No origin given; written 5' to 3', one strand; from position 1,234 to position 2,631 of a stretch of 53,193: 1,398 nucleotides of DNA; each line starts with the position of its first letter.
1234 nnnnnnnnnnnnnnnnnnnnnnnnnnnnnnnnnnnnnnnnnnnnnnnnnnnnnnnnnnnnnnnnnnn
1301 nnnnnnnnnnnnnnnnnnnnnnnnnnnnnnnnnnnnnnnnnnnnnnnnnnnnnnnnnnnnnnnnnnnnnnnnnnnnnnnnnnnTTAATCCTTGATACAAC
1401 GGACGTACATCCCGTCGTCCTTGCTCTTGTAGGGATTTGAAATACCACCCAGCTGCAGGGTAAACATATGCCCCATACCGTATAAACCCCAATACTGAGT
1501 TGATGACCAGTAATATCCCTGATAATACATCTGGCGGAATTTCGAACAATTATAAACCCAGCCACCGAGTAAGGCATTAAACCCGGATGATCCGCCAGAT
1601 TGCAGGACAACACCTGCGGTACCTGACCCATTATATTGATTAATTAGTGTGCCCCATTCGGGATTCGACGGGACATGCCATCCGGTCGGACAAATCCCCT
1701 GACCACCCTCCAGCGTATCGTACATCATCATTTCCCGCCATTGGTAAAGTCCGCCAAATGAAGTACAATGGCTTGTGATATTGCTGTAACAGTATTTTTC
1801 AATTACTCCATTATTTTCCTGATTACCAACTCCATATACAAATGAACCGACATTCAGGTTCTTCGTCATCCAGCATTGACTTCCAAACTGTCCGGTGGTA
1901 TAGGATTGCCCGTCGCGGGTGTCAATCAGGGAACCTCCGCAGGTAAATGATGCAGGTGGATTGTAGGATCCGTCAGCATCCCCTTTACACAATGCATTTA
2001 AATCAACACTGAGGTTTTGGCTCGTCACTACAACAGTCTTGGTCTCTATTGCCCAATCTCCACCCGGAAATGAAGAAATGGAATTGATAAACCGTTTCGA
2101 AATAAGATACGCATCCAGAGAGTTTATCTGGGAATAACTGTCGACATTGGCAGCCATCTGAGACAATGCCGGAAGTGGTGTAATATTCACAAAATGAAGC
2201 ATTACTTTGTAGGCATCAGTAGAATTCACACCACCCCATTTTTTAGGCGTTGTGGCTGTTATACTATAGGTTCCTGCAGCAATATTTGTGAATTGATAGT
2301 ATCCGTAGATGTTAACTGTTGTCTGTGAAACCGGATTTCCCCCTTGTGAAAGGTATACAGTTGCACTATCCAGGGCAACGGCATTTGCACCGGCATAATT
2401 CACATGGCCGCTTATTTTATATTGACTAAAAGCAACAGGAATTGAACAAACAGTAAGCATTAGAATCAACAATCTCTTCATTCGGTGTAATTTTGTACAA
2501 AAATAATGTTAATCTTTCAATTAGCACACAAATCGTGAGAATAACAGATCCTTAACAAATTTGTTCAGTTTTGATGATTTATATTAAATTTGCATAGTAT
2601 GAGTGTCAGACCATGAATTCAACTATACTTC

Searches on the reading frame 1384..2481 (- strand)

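Call 71: search_protein_families(library=pfam, proteins=[window:1384-2481:-], max_evalue=0.00001)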
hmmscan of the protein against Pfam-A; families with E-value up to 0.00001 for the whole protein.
window:1384-2481:- (365 aa): 2 families
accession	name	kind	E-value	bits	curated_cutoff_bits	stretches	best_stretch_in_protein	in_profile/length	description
PF09603.15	Fib_succ_major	-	3.6e-25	89.7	33.9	1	199-364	3-187/187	Fibrobacter succinogenes major domain (Fib_succ_major)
PF17210.9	SdrD_B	-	4.2e-06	27.4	29.7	0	38-82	25-70/112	SdrD B-like domain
